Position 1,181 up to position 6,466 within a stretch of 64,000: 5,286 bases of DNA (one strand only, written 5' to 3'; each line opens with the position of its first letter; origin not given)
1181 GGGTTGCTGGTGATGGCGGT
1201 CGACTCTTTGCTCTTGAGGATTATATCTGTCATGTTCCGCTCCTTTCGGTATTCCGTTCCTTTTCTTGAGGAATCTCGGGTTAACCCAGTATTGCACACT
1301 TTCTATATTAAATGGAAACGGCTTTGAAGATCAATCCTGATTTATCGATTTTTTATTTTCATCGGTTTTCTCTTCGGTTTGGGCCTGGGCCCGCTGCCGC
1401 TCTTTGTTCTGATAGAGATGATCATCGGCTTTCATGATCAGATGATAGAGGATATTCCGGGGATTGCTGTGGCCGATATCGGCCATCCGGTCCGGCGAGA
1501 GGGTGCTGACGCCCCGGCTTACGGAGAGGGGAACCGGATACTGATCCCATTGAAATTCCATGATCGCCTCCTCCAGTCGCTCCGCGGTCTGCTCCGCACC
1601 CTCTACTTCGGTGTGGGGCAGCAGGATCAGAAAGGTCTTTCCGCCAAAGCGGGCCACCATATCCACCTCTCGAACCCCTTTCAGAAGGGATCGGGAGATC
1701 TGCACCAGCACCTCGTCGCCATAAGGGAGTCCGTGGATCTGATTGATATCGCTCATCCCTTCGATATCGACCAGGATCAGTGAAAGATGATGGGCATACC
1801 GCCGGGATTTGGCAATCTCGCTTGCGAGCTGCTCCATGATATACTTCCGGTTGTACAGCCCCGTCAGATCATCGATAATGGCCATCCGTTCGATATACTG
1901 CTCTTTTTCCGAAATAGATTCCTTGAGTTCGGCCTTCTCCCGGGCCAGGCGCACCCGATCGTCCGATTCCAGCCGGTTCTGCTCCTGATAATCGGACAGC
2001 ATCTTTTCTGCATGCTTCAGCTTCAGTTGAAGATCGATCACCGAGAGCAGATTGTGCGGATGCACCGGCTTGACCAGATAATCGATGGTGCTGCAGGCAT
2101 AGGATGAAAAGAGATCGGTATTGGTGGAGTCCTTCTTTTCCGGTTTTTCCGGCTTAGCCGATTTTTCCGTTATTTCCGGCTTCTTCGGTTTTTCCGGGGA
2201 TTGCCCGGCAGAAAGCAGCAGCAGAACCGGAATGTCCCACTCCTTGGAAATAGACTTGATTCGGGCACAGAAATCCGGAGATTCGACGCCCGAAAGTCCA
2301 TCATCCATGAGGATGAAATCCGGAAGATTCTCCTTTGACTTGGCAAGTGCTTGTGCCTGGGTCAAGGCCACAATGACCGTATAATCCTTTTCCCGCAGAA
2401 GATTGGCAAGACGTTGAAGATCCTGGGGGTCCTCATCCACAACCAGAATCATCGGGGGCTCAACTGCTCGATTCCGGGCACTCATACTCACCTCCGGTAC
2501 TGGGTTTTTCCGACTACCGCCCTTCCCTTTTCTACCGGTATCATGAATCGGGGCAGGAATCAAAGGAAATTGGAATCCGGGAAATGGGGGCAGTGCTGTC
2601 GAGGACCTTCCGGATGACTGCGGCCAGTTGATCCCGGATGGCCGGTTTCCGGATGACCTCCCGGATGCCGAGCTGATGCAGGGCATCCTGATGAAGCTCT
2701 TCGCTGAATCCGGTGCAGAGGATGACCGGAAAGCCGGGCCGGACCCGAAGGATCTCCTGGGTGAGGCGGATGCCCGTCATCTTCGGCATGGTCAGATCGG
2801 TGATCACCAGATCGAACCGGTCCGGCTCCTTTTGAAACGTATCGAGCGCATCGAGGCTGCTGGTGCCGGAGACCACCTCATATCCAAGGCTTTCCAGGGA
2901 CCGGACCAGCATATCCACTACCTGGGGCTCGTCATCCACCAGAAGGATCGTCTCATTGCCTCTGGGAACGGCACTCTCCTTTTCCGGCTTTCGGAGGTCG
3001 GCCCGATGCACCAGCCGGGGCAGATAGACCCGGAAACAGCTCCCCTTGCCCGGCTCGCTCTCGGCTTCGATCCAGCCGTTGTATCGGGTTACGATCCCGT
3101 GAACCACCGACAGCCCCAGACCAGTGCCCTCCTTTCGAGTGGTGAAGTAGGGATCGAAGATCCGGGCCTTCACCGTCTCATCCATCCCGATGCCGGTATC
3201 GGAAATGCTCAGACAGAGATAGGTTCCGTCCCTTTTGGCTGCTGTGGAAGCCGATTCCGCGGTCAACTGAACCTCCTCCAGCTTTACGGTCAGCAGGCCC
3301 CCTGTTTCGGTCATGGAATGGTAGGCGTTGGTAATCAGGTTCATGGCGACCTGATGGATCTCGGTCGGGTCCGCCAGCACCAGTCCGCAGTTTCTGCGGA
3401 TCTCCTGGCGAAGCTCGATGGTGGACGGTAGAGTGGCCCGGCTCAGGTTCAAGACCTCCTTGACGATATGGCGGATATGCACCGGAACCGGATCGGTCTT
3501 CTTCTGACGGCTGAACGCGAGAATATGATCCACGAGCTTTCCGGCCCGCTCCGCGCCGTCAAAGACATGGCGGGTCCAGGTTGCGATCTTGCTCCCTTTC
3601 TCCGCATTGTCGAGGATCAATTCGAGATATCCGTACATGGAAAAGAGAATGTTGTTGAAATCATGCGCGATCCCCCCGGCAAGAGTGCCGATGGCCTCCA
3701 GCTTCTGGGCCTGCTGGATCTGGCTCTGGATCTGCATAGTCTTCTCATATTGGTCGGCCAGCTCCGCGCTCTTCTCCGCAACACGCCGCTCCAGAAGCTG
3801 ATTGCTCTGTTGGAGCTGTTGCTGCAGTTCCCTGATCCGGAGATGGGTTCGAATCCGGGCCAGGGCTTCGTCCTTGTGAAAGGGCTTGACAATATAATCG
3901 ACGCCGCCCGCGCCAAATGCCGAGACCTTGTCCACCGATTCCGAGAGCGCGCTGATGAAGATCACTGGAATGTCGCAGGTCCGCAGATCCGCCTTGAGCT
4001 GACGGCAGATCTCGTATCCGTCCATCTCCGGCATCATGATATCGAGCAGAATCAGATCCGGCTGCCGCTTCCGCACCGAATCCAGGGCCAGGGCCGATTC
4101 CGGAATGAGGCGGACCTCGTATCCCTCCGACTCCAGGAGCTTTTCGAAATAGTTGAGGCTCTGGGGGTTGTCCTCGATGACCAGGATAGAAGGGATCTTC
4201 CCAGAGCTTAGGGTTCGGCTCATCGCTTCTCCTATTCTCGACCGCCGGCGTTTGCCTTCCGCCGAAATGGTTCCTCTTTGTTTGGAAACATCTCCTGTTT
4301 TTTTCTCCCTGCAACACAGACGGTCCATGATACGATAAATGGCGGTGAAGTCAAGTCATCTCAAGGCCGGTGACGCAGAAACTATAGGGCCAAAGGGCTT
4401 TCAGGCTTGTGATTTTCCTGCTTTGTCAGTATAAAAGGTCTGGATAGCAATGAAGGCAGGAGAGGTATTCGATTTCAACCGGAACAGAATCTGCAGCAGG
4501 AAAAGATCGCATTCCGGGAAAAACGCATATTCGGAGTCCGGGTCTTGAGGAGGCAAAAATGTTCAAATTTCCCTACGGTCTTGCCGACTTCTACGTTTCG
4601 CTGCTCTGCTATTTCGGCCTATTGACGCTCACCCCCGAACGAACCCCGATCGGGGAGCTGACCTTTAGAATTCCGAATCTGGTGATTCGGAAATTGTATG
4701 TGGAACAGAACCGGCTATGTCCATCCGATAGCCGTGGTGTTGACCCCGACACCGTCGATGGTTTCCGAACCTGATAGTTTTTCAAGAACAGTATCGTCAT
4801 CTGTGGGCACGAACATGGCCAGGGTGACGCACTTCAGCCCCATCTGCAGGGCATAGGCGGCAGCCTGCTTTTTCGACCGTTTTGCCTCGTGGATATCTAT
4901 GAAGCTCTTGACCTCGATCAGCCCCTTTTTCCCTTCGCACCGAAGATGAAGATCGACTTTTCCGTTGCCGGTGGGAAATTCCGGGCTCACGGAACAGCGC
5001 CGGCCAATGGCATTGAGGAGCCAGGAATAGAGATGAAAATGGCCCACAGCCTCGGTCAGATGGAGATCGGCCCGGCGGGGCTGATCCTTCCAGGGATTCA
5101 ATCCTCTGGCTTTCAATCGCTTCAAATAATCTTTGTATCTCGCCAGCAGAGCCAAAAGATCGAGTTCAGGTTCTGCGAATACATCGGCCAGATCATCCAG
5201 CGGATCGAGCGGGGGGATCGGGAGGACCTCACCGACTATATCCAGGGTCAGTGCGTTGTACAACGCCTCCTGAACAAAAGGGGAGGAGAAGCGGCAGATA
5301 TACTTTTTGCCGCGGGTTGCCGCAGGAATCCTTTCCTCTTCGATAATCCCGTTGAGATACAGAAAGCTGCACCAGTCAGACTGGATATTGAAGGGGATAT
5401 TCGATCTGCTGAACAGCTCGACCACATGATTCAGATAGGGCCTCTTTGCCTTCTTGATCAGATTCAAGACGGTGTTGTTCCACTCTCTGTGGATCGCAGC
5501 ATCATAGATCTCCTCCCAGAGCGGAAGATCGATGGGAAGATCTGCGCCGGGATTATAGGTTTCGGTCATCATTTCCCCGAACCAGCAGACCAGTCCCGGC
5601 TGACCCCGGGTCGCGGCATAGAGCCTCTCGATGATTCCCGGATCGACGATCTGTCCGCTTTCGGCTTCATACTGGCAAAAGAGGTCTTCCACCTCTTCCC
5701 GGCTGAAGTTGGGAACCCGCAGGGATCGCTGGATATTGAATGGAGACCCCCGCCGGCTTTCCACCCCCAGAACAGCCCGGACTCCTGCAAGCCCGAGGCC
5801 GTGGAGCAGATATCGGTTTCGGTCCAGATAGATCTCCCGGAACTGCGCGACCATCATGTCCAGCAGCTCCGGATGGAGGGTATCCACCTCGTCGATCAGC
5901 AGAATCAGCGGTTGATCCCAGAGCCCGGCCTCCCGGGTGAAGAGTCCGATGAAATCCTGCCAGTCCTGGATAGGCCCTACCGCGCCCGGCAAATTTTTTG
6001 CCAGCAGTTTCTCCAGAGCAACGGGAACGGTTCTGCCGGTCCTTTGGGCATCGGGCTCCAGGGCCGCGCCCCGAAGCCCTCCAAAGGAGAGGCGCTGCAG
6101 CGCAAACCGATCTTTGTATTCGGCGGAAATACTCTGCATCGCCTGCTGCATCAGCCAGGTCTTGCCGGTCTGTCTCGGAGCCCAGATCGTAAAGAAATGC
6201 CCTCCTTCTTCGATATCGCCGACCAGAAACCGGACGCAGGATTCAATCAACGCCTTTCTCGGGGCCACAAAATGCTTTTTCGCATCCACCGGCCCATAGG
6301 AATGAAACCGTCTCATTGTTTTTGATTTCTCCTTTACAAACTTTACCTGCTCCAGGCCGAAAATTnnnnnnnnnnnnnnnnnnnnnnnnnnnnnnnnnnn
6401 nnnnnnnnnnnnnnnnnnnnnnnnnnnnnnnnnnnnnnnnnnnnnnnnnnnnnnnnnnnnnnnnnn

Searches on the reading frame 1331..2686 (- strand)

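Call 10: search_protein_families(library=pfam, proteins=[window:1331-2686:-], max_evalue=0.001)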
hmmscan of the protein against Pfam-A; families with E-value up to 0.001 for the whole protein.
window:1331-2686:- (451 aa): 2 families
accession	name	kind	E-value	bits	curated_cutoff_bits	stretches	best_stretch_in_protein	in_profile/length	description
PF00990.26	GGDEF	-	4.7e-30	104.9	23.8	1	269-433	1-160/161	Diguanylate cyclase, GGDEF domain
PF00072.30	Response_reg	-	5.9e-10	39.7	30.2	1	80-159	1-78/111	Response regulator receiver domain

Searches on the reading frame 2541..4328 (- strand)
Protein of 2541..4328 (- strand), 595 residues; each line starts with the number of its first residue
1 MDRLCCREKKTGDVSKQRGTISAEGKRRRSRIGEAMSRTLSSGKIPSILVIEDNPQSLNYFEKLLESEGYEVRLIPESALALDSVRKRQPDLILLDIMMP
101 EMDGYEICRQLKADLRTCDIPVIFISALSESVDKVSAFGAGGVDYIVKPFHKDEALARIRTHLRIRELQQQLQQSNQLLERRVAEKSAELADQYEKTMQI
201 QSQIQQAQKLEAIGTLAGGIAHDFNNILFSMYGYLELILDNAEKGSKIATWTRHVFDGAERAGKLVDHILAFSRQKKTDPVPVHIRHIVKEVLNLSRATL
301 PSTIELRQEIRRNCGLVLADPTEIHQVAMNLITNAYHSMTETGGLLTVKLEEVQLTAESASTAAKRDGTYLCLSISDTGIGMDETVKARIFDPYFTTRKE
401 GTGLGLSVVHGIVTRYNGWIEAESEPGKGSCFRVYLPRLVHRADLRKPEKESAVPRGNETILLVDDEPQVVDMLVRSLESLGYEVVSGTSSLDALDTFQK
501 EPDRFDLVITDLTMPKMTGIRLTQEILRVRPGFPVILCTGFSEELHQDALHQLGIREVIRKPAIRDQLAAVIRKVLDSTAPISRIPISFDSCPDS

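Call 10: search_protein_families(library=pfam, proteins=[window:2541-4328:-], max_evalue=0.001)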
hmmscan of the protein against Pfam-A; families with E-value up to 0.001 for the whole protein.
window:2541-4328:- (595 aa): 4 families
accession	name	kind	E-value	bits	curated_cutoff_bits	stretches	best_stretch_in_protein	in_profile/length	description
PF00072.30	Response_reg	-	4e-52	175.5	30.2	2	48-159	1-110/111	Response regulator receiver domain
PF02518.31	HATPase_c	-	6.3e-23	81.8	26.4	1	320-438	2-109/111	Histidine kinase-, DNA gyrase B-, and HSP90-like ATPase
PF00512.31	HisKA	-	3.3e-07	30.7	26.9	1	214-275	3-63/66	His Kinase A (phospho-acceptor) domain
PF23198.2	PDE8A_N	-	2.6e-06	27.8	29.6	0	47-114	12-80/147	PDE8A-like, N-terminal domain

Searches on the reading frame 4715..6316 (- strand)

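Call 10: search_protein_families(library=pfam, proteins=[window:4715-6316:-], max_evalue=0.001)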
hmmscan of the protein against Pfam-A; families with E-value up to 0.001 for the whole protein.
window:4715-6316:- (533 aa): 1 family
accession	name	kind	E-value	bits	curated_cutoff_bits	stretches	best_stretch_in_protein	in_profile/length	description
PF14516.12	AAA_35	-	3.1e-08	33.3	27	0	134-244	126-237/331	AAA-like domain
